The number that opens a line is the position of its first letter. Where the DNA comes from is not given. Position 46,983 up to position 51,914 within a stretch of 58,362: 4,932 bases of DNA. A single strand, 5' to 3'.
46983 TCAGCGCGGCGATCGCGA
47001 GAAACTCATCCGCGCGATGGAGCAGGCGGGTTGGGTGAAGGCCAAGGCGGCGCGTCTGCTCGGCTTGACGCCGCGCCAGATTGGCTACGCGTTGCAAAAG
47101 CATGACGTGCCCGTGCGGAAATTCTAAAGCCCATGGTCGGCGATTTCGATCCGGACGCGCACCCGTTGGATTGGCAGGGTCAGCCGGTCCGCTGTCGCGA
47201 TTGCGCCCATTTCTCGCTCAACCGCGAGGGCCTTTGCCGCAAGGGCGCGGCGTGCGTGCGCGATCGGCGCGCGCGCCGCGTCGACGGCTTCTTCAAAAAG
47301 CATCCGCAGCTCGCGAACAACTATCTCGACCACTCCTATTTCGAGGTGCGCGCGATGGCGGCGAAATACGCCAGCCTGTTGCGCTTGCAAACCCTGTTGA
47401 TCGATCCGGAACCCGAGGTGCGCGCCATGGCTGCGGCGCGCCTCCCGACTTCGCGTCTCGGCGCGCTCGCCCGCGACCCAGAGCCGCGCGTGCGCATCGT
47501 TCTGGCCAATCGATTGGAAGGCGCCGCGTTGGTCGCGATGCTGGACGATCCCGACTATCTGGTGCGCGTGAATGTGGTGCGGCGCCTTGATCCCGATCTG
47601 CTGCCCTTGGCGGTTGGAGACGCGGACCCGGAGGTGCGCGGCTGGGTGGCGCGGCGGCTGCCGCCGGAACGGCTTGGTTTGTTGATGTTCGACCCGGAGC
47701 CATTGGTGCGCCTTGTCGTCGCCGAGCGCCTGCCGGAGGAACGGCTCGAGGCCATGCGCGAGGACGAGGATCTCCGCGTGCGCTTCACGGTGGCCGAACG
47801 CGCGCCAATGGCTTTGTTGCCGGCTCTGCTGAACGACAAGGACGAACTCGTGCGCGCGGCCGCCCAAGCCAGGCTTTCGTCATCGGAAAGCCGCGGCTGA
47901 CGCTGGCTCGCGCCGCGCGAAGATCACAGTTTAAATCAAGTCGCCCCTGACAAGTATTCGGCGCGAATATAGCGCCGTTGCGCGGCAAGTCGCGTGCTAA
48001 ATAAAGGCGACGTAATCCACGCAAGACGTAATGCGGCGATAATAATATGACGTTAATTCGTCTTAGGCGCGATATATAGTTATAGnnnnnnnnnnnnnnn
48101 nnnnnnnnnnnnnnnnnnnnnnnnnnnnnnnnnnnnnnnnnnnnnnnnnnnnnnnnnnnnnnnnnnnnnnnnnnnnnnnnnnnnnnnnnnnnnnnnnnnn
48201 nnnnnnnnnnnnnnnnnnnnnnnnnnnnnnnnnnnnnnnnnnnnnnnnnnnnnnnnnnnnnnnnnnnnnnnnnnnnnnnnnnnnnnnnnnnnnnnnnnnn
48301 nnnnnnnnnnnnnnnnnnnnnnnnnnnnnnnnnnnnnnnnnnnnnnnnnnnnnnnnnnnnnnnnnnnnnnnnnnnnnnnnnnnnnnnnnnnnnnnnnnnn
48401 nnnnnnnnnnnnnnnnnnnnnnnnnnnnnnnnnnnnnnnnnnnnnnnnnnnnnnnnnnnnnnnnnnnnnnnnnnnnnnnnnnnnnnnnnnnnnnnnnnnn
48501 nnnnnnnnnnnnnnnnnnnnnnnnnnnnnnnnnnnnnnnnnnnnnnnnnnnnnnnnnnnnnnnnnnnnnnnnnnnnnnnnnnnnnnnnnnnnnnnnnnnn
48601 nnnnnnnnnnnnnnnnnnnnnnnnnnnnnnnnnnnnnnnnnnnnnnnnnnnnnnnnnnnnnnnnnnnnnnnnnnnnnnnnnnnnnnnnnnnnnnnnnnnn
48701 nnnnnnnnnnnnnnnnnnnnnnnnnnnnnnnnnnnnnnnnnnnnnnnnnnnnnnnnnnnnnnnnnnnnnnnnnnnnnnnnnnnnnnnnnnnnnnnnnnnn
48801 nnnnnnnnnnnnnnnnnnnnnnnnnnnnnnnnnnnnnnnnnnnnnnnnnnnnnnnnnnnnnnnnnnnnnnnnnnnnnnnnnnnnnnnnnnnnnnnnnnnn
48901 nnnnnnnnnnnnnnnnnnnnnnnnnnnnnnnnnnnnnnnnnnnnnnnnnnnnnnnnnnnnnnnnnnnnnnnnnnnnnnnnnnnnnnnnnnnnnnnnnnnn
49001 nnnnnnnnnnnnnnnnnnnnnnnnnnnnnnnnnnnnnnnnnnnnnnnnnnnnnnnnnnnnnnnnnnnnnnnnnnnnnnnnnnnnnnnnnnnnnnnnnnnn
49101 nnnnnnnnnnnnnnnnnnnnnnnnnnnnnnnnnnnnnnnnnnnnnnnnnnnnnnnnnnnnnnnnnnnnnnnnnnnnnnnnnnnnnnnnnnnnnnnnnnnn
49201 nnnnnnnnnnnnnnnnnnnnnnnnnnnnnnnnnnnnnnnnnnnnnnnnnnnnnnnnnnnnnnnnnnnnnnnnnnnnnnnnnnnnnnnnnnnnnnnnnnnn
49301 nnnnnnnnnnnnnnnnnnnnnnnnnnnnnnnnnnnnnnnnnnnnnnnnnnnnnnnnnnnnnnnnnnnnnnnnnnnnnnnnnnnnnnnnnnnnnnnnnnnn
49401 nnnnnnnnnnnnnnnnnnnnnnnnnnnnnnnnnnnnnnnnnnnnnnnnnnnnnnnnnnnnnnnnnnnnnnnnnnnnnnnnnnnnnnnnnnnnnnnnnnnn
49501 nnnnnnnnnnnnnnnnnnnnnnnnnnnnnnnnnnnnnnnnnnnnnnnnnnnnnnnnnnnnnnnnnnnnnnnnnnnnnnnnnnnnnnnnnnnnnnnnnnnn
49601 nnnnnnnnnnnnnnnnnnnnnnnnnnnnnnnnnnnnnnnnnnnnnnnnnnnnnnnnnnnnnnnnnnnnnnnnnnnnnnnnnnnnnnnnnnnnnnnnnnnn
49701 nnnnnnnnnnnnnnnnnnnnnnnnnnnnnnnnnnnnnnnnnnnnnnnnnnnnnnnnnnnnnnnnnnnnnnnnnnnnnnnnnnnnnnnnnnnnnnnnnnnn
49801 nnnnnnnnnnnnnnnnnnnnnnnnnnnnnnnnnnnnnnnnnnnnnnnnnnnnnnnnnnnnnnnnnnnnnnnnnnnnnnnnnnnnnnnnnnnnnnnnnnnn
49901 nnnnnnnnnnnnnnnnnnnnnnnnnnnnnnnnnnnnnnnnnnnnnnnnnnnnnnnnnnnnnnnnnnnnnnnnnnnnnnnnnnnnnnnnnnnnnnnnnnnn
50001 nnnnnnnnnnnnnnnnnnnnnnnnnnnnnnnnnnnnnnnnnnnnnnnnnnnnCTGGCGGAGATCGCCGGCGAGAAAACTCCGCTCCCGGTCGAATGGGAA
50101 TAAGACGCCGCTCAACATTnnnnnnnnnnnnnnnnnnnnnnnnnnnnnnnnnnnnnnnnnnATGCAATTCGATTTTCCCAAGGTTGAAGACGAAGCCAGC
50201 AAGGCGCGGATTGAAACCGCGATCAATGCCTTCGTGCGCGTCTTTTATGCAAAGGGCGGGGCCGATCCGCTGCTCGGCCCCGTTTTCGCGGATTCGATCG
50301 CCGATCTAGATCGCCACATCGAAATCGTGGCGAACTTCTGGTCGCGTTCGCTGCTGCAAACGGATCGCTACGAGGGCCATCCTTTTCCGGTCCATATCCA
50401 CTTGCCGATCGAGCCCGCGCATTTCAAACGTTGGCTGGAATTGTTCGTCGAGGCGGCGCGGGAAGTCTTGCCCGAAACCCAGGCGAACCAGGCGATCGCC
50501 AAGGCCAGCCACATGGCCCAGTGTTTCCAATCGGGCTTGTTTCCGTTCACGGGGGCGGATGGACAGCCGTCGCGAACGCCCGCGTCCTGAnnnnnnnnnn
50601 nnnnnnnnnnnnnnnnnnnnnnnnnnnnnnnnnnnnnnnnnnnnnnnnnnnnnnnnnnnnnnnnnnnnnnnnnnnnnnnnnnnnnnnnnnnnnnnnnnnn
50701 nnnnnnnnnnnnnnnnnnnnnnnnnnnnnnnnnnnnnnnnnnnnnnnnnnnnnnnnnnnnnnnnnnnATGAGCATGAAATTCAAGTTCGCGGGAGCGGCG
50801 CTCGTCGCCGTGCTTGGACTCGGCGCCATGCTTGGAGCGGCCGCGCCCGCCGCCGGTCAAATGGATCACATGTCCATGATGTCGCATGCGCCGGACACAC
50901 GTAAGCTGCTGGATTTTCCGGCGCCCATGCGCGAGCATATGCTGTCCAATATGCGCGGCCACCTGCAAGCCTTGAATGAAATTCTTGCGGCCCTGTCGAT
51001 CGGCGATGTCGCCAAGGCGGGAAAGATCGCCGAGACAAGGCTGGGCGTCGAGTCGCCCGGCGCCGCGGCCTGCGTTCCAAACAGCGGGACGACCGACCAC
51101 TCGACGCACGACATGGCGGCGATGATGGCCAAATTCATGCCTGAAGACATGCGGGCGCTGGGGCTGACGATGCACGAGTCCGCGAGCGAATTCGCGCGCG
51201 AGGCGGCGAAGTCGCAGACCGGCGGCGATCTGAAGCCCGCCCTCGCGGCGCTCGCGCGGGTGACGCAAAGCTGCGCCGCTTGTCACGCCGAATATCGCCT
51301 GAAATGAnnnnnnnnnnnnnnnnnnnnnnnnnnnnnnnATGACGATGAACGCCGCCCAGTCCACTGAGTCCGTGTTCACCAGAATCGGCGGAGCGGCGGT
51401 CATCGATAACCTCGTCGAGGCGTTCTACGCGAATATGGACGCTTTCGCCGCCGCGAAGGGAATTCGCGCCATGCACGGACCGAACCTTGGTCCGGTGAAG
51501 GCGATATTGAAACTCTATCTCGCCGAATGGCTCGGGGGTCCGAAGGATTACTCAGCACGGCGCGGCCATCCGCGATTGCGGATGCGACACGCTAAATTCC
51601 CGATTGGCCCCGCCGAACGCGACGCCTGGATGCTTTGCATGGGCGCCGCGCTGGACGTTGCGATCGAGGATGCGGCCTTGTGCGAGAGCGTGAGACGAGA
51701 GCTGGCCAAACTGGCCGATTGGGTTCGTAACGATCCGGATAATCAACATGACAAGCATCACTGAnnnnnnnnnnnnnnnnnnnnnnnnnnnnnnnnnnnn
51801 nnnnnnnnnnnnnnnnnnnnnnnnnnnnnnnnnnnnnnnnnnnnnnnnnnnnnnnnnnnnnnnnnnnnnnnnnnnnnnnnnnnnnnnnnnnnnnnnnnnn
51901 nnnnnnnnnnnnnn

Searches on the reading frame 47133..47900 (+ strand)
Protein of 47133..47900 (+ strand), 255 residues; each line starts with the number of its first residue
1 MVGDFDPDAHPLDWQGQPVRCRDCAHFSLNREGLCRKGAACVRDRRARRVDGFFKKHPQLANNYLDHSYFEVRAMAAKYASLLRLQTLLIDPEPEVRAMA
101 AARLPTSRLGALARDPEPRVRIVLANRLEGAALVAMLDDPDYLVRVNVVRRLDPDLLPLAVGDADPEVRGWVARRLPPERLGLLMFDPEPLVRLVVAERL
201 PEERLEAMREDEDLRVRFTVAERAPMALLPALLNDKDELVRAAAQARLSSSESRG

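Call 12: search_protein_families(library=pfam, proteins=[window:47133-47900:+], max_evalue=0.001)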
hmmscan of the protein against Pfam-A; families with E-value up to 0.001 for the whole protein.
window:47133-47900:+ (255 aa): 4 families
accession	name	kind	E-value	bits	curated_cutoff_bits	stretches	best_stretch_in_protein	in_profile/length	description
PF01816.23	LRV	-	5e-27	92.8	21.6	2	166-189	1-26/26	Leucine rich repeat variant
PF05484.17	LRV_FeS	-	5e-22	78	27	1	12-62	2-52/53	LRV protein FeS4 cluster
PF02985.28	HEAT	-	2.4e-15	55.6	23.5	0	85-102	5-22/31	HEAT repeat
PF13646.12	HEAT_2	-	2.2e-06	28.3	27.7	0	132-176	3-55/88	HEAT repeats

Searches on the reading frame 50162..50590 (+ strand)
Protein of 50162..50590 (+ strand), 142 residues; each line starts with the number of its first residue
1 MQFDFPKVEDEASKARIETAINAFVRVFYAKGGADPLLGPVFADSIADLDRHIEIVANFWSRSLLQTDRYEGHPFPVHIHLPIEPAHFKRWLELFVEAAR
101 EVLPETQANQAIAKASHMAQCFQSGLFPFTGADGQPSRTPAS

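Call 12: search_protein_families(library=pfam, proteins=[window:50162-50590:+], max_evalue=0.001)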
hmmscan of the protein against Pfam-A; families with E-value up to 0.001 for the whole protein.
window:50162-50590:+ (142 aa): 1 family
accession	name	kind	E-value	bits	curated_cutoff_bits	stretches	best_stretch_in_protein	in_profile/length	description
PF01152.27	Bac_globin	-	6.1e-05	23.6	21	1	19-115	10-112/121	Bacterial-like globin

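Call 46: search_protein_families(library=ncbifam, proteins=[window:50162-50590:+], max_evalue=0.0001)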
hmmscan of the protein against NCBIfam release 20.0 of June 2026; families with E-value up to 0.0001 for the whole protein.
window:50162-50590:+ (142 aa): 0 families

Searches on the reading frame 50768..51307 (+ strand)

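Call 12: search_protein_families(library=pfam, proteins=[window:50768-51307:+], max_evalue=0.001)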
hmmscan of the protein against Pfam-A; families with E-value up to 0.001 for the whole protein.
window:50768-51307:+ (179 aa): 1 family
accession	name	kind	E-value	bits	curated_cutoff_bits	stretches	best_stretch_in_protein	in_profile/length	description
PF01322.25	Cytochrom_C_2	-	1.7e-05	26.2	26.5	1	56-177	7-121/121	Cytochrome C'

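Call 46: search_protein_families(library=ncbifam, proteins=[window:50768-51307:+], max_evalue=0.0001)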
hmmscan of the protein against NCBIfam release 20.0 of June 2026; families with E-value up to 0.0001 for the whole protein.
window:50768-51307:+ (179 aa): 0 families

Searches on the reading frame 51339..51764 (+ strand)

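Call 12: search_protein_families(library=pfam, proteins=[window:51339-51764:+], max_evalue=0.001)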
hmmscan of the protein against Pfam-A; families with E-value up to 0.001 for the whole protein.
window:51339-51764:+ (141 aa): 1 family
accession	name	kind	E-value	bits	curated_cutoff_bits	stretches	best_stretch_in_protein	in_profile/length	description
PF01152.27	Bac_globin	-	1.5e-31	109.5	21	1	11-131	1-121/121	Bacterial-like globin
